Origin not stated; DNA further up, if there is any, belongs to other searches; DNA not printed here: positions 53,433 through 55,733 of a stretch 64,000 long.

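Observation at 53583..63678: Same-strand array coupling a tripartite RND efflux pump to two oxygenases, one a GOLPH3-P450 fusion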

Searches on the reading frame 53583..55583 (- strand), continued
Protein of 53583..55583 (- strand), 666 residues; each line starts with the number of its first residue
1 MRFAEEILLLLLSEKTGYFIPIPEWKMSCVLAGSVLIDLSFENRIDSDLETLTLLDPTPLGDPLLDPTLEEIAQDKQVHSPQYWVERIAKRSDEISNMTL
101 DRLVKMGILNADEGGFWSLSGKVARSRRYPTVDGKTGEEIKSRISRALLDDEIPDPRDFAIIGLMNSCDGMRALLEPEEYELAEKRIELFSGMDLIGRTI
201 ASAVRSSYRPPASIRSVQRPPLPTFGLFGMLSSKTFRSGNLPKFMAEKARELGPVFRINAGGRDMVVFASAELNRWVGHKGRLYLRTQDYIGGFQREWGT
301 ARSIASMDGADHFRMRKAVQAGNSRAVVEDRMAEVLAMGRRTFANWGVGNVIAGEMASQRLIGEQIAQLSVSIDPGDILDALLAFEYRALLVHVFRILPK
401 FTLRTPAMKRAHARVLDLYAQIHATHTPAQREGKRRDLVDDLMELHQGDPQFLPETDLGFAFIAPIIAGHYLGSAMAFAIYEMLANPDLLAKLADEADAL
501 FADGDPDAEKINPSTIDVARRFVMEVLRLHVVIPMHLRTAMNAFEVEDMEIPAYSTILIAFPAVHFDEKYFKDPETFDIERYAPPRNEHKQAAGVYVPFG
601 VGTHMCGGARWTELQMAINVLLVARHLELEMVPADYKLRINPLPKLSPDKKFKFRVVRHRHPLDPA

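Call 68: search_protein_families(library=ncbifam, proteins=[L091:12021-13058:-, L019:11994-13025:-, L058:8414-9811:-, L098:15837-18320:-], max_evalue=0.00001)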
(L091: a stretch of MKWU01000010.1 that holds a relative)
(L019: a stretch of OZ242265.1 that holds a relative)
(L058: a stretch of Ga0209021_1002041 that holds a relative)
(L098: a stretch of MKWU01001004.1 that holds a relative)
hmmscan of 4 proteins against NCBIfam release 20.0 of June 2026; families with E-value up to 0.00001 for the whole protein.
L091:12021-13058:- (345 aa): 15 families
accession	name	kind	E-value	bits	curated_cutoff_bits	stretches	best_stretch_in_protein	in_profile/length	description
NF041675.1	sarc_dimgly_tmase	equivalog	8.8e-17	61.9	550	1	59-262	24-223/278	sarcosine/dimethylglycine N-methyltransferase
NF040703.1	cyclopro_CfaB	exception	1.4e-14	53.7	650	1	46-201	104-262/393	C17 cyclopropane fatty acid synthase CfaB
NF040660.1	mycolic_MTase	equivalog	3.5e-14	53.1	390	1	76-146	38-108/283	cyclopropane mycolic acid synthase family methyltransferase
NF008686.0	PRK11705.1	equivalog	5.1e-13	48.8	400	1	74-183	143-244/383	cyclopropane fatty acyl phospholipid synthase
NF045667.1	MTase_DVU1556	equivalog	2.1e-12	47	155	1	90-257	14-168/213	DVU_1556 family methyltransferase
NF053839.1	CPFASynBruc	equivalog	7.3e-10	38.4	600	1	74-170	150-242/410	cyclopropane fatty acid synthase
NF043040.1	corrin_prot_MT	hypoth_equivalog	1.9e-08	34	180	1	93-198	36-143/216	corrinoid protein-associated methyltransferase CpaM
NF040539.1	AST_met_ArsM_2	exception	8.2e-08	32.4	240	1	100-264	58-220/262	putative arsinothricin biosynthesis methyltransferase ArsM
NF041537.1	ArsM_AhpD_UU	exception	4.5e-07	29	510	1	96-220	74-198/345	arsenite methyltransferase/AhpD domain selenoprotein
TIGR01983.1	UbiG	equivalog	6.8e-07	28.8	102.95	1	98-199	49-148/228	bifunctional 2-polyprenyl-6-hydroxyphenol methylase/3-demethylubiquinol 3-O-methyltransferase UbiG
NF001244.0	PRK00216.1-5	equivalog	8e-07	28.6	216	1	88-201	38-152/236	bifunctional demethylmenaquinone methyltransferase/2-methoxy-6-polyprenyl-1,4-benzoquinol methylase UbiE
NF008823.0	PRK11873.1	subfamily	1.7e-06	27.7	263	1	95-259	74-233/272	arsenite methyltransferase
NF041943.1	GPPMT_Stmyces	equivalog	4.1e-06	26.9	400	1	88-210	66-187/272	geranyl diphosphate 2-C-methyltransferase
NF041536.1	ArsM_DUF2284_UU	exception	5.3e-06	25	575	1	97-208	75-186/459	arsenite methyltransferase/DUF2284 domain selenoprotein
NF001243.0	PRK00216.1-4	equivalog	5.7e-06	25.8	235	1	90-198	39-147/237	demethylmenaquinone methyltransferase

L019:11994-13025:- (344 aa): 19 families
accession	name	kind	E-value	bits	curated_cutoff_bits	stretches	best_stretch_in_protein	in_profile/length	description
NF041675.1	sarc_dimgly_tmase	equivalog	1.8e-17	64.2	550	1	78-257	45-218/278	sarcosine/dimethylglycine N-methyltransferase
NF045667.1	MTase_DVU1556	equivalog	5.7e-13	48.8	155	1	86-256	10-167/213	DVU_1556 family methyltransferase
NF040703.1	cyclopro_CfaB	exception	1.2e-12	47.4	650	1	47-206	105-267/393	C17 cyclopropane fatty acid synthase CfaB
NF008686.0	PRK11705.1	equivalog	1e-11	44.5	400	1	18-203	83-266/383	cyclopropane fatty acyl phospholipid synthase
NF040660.1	mycolic_MTase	equivalog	9.5e-11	41.8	390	1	77-138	39-100/283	cyclopropane mycolic acid synthase family methyltransferase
NF043040.1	corrin_prot_MT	hypoth_equivalog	2.8e-09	36.7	180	1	85-229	29-169/216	corrinoid protein-associated methyltransferase CpaM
TIGR01983.1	UbiG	equivalog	7.5e-09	35.2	102.95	1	96-199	47-148/228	bifunctional 2-polyprenyl-6-hydroxyphenol methylase/3-demethylubiquinol 3-O-methyltransferase UbiG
NF001240.0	PRK00216.1-1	equivalog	1.6e-08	33.9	378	1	87-200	52-166/251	bifunctional demethylmenaquinone methyltransferase/2-methoxy-6-polyprenyl-1,4-benzoquinol methylase UbiE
NF001242.0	PRK00216.1-3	equivalog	1.8e-08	34.1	351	1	89-206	59-179/258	bifunctional demethylmenaquinone methyltransferase/2-methoxy-6-polyprenyl-1,4-benzoquinol methylase UbiE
NF041537.1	ArsM_AhpD_UU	exception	4.9e-08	32.1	510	1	97-216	75-194/345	arsenite methyltransferase/AhpD domain selenoprotein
NF041943.1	GPPMT_Stmyces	equivalog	6.5e-08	32.8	400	1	89-212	67-189/272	geranyl diphosphate 2-C-methyltransferase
NF008823.0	PRK11873.1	subfamily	1e-07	31.8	263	1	95-253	74-227/272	arsenite methyltransferase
TIGR01934.1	MenG_MenH_UbiE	subfamily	1.7e-07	30.7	158.35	1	90-212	31-150/223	ubiquinone/menaquinone biosynthesis methyltransferase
NF053839.1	CPFASynBruc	equivalog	7.1e-07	28.5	600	1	74-157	150-233/410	cyclopropane fatty acid synthase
NF040539.1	AST_met_ArsM_2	exception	8.6e-07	29.1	240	1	45-256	14-212/262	putative arsinothricin biosynthesis methyltransferase ArsM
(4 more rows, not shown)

L058:8414-9811:- (465 aa): 5 families
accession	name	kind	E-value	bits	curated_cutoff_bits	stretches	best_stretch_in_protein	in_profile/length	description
NF008841.0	PRK11883.1-1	equivalog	9.4e-14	51.2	517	1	14-62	2-51/453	protoporphyrinogen oxidase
TIGR00562.1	proto_IX_ox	equivalog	9.6e-10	37.6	97.85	1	16-61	3-48/470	protoporphyrinogen oxidase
NF005560.0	PRK07233.1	equivalog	2.1e-09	36.7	252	0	17-61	2-44/435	hypothetical protein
NF008845.0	PRK11883.1-5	equivalog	1.1e-08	33.9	560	0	16-59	5-52/468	protoporphyrinogen oxidase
TIGR03467.1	HpnE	equivalog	6e-06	25.8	283.05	0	18-62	1-43/430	hydroxysqualene dehydroxylase HpnE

L098:15837-18320:- (827 aa): 10 families
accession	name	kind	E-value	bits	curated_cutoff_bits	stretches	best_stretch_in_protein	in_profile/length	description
TIGR00921.1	2A067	subfamily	8.6e-66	222.4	351.9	2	612-785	563-731/733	hydrophobe/amphiphile efflux-3 (HAE3) family transporter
TIGR00833.1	actII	subfamily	1.4e-39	136.1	874.7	2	625-794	165-338/910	MMPL family RND transporter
TIGR03480.1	HpnN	hypoth_equivalog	5.4e-30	104.1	751.85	2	640-785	718-855/862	hopanoid biosynthesis associated RND transporter like protein HpnN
NF052374.1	HopndTporHpnN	equivalog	4.9e-19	67.9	1100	2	282-378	331-427/858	hopanoid transporter HpnN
TIGR00918.1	2A060602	subfamily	8.8e-11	40.2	1120.4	1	244-384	428-564/1145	transmembrane receptor Patched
NF052608.1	TrhMmycExpMmpL3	equivalog_domain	2.6e-10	39.3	1400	0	280-383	244-347/992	trehalose monomycolate exporter MmpL3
NF045600.2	BstA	equivalog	1.4e-09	36.5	1400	1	633-785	748-893/903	sterol transporter cytoplasmic membrane protein BstA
TIGR00916.1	2A0604s01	subfamily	1.4e-08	34.7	148.6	0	635-778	87-231/231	SecD/SecF family protein translocase subunit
TIGR01129.1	secD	equivalog_domain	3.8e-08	32.9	244.4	0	637-781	249-393/397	protein translocase subunit SecD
NF009583.0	PRK13024.1-3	subfamily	1.6e-07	29.7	721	0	638-794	281-437/755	protein translocase subunit SecDF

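Call 69: search_solved_structures(query=L019:11994-13025:-, max_evalue=1e-10)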
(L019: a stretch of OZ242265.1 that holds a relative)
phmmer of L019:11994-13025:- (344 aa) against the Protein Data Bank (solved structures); distinct sequences matched with E-value up to 1e-10: 9.
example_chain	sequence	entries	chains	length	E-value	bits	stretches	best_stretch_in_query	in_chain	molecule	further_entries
8zc8_A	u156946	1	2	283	3.2e-23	85.5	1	47-200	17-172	MitM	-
21zq_A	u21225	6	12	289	3.4e-23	85.4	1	47-200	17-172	MitM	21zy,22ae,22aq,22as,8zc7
3bus_A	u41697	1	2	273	1.9e-21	79.7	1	47-199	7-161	Methyltransferase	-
6uv6_A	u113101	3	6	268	2.2e-17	66.3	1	77-206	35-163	D-glucose O-methyltransferase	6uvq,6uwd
4pne_A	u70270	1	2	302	8e-17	64.4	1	75-209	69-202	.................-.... protein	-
5gm1_A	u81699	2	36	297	1.5e-16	63.5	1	85-212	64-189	O-methylransferase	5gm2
7v6h_A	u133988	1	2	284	1.4e-12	50.5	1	84-205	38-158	Cyclopropane fatty-acyl-phospholipid synthase-like methyltransferase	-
2o57_A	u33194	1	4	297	6e-11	45.1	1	72-239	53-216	putative sarcosine dimethylglycine methyltransferase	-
5wp5_A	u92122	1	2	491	6.5e-11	45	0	90-223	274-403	Phosphomethylethanolamine N-methyltransferase 2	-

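Call 70: search_solved_structures(query=L058:8414-9811:-, max_evalue=0.001)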
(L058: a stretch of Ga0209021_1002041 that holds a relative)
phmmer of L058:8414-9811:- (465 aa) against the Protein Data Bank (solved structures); distinct sequences matched with E-value up to 0.001: 4.
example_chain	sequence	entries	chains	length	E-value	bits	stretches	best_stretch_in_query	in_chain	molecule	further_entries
6f7l_A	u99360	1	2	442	8e-27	97.2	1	15-444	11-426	Amine oxidase LkcE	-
6f32_A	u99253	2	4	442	1.1e-26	96.7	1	15-444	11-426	Amine oxidase LkcE | LkcE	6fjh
6f7v_A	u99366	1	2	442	1.1e-26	96.7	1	15-444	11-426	LkcE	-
4iv9_A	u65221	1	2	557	8.3e-05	24.6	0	235-298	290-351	Tryptophan 2-monooxygenase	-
